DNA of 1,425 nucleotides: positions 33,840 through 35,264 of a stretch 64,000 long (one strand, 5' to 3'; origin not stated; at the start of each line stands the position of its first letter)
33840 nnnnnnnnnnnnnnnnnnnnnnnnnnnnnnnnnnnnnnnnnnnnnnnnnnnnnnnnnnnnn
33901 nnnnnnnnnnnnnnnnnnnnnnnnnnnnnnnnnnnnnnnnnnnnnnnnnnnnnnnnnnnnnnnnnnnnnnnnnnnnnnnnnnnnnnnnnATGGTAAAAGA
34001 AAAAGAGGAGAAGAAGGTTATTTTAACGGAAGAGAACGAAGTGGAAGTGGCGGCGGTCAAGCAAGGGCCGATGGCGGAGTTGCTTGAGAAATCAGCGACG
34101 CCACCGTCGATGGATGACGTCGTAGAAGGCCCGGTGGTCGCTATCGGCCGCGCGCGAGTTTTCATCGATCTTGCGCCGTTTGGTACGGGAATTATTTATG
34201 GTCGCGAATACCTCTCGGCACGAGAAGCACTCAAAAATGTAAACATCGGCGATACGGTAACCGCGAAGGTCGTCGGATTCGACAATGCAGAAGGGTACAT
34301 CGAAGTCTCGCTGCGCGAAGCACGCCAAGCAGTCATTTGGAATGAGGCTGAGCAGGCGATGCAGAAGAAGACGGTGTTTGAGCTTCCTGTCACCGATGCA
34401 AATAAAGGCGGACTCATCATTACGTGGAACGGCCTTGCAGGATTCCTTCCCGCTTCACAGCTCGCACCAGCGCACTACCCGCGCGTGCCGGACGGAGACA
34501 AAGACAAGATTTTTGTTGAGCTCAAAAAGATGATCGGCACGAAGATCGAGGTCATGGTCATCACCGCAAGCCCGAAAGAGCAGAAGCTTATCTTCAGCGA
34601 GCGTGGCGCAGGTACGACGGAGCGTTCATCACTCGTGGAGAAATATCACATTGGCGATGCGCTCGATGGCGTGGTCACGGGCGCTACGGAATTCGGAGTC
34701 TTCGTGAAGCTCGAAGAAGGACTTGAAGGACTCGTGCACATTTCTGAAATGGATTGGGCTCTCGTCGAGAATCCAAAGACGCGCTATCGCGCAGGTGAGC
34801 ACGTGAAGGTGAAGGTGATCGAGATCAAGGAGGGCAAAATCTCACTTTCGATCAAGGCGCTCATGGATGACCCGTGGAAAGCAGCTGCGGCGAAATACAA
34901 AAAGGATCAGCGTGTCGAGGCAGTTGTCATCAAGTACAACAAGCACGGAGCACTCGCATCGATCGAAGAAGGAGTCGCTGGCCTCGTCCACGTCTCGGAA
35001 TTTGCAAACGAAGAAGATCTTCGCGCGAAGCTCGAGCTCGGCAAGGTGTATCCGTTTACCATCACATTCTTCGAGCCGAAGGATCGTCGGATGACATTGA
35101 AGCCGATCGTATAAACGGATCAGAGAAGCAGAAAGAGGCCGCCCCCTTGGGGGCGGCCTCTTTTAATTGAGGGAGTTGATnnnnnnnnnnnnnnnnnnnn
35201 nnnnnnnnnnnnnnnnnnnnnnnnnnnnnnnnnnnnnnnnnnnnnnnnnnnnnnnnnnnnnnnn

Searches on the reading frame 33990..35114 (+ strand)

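Call 10: search_protein_families(library=pfam, proteins=[window:33990-35114:+], max_evalue=0.01)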
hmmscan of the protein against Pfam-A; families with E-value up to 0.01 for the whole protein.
window:33990-35114:+ (374 aa): 7 families
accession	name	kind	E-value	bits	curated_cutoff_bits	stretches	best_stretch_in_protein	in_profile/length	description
PF00575.29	S1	-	7.9e-39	132.3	22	3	220-289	3-74/74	S1 RNA binding domain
PF23459.1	S1_RRP5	-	2e-11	44.7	27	2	222-284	4-66/72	RRP5 S1 domain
PF21543.3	CvfB_2nd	-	2.5e-06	27.8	27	0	266-289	51-75/76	Virulence regulatory factor CvfB, second domain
PF21710.3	Spt6_S1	-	8.4e-06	26.4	27.5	0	78-111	56-89/91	Spt6, S1/OB domain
PF17092.11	PCB_OB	-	9.8e-05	23.5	27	0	214-260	24-70/111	Penicillin-binding protein OB-like domain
PF24685.1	OB_RRP5_4th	-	0.00016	22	31.5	0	245-280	37-72/92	RRP5 OB-fold domain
PF02599.21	CsrA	-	0.0019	18.5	27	0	269-290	15-36/53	Global regulator protein family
